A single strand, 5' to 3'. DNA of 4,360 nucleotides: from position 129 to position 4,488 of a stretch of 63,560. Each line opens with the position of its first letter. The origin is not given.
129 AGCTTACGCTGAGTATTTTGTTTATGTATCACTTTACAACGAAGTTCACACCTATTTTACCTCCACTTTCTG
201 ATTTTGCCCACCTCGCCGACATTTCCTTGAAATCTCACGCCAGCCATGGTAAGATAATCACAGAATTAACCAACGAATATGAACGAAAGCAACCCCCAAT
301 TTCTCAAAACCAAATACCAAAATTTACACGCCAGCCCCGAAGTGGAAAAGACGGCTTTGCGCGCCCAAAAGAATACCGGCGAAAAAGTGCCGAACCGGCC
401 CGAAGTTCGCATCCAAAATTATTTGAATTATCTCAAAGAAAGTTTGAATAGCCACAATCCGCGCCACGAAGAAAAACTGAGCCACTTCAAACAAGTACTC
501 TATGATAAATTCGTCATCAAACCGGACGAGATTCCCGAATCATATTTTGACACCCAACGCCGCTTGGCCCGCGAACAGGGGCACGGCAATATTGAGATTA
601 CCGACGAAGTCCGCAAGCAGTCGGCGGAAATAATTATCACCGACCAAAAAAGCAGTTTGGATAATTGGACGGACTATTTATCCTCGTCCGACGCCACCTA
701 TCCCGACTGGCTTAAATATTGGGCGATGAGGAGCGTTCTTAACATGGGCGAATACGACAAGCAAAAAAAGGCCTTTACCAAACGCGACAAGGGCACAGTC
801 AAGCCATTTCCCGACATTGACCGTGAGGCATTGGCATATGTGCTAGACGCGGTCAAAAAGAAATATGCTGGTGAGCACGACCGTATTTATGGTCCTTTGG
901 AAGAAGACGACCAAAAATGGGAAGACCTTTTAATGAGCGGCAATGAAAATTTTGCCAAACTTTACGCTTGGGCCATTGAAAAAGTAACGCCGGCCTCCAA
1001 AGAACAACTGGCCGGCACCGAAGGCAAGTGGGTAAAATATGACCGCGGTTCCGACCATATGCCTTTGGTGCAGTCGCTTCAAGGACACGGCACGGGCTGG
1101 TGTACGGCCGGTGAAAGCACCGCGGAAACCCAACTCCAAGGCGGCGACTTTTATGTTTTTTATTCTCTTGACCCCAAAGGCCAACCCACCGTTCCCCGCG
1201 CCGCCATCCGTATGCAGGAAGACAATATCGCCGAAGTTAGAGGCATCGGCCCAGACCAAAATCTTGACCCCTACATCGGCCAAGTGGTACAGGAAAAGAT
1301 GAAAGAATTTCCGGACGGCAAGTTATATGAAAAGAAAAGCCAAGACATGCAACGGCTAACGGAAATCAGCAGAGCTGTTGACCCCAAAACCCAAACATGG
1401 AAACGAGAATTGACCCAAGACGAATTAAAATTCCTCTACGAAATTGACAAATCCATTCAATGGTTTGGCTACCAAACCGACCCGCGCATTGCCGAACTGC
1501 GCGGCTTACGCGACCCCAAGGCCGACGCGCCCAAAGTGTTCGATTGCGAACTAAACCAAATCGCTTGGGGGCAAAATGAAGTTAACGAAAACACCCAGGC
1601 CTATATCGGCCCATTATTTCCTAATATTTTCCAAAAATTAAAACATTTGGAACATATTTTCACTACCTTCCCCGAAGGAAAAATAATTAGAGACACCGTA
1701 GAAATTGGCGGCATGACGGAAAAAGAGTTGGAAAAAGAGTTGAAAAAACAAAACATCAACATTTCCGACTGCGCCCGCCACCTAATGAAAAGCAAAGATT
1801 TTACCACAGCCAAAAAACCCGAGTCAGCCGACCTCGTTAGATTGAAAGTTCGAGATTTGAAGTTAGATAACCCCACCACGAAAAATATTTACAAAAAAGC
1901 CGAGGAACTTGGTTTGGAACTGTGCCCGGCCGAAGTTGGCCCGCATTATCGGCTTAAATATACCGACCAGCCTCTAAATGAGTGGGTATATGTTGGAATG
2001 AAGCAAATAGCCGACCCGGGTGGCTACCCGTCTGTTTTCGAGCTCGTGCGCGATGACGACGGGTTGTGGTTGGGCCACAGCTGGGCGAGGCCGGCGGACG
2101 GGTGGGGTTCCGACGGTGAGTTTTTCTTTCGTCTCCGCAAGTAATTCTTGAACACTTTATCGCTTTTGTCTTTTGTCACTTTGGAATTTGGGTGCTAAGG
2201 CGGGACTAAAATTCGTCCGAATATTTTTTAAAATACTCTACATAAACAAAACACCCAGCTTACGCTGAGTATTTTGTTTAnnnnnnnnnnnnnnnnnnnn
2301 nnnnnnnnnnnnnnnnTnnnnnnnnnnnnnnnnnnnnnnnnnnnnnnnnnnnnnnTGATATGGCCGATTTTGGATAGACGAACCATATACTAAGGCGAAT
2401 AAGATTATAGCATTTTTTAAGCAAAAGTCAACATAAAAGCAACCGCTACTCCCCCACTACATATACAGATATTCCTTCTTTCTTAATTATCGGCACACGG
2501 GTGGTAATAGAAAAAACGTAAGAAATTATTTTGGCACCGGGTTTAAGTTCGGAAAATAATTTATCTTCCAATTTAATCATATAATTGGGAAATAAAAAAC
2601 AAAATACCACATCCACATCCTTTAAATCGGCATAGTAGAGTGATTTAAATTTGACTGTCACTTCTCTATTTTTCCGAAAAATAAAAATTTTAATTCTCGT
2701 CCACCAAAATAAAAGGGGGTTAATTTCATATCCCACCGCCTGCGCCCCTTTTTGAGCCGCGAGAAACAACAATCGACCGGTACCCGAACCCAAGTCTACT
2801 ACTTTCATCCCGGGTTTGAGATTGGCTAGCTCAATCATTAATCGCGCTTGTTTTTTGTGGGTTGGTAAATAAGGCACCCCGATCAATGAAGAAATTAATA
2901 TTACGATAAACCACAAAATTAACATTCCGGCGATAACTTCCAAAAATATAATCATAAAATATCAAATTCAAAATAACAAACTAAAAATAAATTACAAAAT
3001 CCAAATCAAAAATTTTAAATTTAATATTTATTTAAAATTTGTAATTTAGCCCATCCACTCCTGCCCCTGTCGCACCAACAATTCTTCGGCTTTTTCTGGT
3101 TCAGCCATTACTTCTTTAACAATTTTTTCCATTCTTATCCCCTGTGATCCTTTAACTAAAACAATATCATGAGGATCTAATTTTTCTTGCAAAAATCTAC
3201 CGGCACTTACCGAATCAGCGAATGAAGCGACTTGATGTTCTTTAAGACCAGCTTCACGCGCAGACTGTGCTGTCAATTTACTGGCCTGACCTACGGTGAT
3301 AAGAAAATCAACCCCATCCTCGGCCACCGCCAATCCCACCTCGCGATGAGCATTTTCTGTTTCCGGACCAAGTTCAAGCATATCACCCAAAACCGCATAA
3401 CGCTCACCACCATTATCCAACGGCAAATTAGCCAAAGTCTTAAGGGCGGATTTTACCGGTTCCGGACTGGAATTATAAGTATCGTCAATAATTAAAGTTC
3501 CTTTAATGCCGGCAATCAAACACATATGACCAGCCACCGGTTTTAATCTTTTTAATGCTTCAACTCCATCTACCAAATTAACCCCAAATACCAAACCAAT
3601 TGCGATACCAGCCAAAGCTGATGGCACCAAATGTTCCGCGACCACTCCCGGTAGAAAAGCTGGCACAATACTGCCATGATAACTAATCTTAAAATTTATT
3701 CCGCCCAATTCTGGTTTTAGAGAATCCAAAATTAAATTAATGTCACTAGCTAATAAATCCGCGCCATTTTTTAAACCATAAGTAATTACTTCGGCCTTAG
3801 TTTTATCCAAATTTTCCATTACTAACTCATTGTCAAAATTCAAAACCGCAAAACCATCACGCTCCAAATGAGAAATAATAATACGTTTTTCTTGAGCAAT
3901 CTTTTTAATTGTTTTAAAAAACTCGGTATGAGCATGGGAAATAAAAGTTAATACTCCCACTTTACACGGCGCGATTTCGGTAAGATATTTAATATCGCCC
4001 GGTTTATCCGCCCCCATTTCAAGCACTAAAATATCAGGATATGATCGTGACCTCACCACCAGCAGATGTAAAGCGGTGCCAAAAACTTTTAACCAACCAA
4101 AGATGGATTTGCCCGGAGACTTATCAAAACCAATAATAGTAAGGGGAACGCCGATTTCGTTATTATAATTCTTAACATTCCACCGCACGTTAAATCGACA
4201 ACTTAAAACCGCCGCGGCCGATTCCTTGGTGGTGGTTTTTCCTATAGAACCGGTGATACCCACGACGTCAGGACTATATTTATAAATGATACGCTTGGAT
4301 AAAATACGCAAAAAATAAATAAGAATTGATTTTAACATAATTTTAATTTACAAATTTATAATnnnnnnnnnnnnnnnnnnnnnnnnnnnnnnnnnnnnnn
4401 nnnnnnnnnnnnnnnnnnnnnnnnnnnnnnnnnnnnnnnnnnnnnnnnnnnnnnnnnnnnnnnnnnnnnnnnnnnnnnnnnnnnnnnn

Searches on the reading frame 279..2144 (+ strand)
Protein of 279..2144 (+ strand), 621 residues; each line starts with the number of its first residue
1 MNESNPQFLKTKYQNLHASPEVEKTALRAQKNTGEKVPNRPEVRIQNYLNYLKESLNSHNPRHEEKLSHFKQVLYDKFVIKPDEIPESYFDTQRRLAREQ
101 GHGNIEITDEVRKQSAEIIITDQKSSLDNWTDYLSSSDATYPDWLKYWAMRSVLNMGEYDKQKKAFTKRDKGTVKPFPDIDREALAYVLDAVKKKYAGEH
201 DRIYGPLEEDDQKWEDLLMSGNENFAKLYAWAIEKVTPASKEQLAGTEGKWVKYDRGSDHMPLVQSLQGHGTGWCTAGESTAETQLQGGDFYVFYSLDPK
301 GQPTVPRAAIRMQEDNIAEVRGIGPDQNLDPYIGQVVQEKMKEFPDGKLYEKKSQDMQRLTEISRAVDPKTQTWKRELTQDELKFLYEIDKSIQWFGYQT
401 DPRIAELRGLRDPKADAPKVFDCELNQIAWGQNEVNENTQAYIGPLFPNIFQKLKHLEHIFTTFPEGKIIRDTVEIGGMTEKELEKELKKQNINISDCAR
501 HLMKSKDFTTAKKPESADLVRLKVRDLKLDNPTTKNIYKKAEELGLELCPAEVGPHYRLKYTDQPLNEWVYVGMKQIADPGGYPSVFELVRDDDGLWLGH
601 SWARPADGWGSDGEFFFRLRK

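Call 18: search_protein_families(library=ncbifam, proteins=[window:279-2144:+], max_evalue=0.01)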
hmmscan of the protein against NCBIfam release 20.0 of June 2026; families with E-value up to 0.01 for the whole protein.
window:279-2144:+ (621 aa): 0 families

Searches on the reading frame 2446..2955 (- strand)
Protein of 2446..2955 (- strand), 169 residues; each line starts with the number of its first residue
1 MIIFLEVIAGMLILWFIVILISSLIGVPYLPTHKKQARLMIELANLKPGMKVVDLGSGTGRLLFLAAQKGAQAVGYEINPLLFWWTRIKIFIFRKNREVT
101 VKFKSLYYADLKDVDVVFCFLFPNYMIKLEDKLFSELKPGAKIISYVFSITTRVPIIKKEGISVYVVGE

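Call 18: search_protein_families(library=ncbifam, proteins=[window:2446-2955:-], max_evalue=0.01)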
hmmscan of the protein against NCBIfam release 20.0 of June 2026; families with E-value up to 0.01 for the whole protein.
window:2446-2955:- (169 aa): 15 families
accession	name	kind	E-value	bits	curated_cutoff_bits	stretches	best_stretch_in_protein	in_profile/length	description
NF041081.1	prot_lys_mtase_Arch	equivalog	5.4e-11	42.8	200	1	40-155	1-118/142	protein-lysine N-methyltransferase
NF043040.1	corrin_prot_MT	hypoth_equivalog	4.7e-07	29.5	180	1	45-90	37-83/216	corrinoid protein-associated methyltransferase CpaM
NF011528.0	PRK14968.1-2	equivalog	5.2e-06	26.1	171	1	36-81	26-71/205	putative methyltransferase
NF001790.0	PRK00517.3-3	equivalog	1.1e-05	24.9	269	1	33-144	105-222/262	50S ribosomal protein L11 methyltransferase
NF045667.1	MTase_DVU1556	equivalog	2.8e-05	23.7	155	1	38-85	12-60/213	DVU_1556 family methyltransferase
NF011530.0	PRK14968.1-4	equivalog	0.00014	21.3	243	0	43-81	34-73/202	putative methyltransferase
NF008823.0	PRK11873.1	subfamily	0.0002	21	263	1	42-69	71-98/272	arsenite methyltransferase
TIGR02021.1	BchM-ChlM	equivalog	0.00097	18.6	158.9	1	39-120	44-125/218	magnesium protoporphyrin IX methyltransferase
NF052510.1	methyltran_MpqE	exception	0.0023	17.4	335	1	32-152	30-158/234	methyl-plastoquinone biosynthesis methyltransferase MpqE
NF011529.0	PRK14968.1-3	equivalog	0.0028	17.1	162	1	36-84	22-70/198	putative methyltransferase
NF001785.0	PRK00517.2-2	equivalog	0.0042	16.3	188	1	38-74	133-171/282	50S ribosomal protein L11 methyltransferase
TIGR01177.1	TIGR01177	hypoth_equivalog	0.0043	16.4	316.55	1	35-79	169-213/330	TIGR01177 family methyltransferase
NF001240.0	PRK00216.1-1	equivalog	0.0047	16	378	1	33-63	48-78/251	bifunctional demethylmenaquinone methyltransferase/2-methoxy-6-polyprenyl-1,4-benzoquinol methylase UbiE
NF008686.0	PRK11705.1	equivalog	0.0063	15.6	400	1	35-78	154-198/383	cyclopropane fatty acyl phospholipid synthase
TIGR00537.1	hemK_rel_arch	hypoth_equivalog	0.0089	15.7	87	0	39-95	11-66/179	HemK2/MTQ2 family protein methyltransferase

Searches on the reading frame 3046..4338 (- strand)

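Call 17: search_protein_families(library=pfam, proteins=[window:3046-4338:-], max_evalue=0.001)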
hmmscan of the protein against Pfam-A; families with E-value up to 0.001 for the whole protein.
window:3046-4338:- (430 aa): 2 families
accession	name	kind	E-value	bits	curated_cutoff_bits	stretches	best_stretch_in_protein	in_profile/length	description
PF08245.18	Mur_ligase_M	-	9.4e-30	104.5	24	2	100-206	56-165/200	Mur ligase middle domain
PF02875.26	Mur_ligase_C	-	4.1e-17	63.6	28.4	1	275-398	6-126/127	Mur ligase, glutamate ligase domain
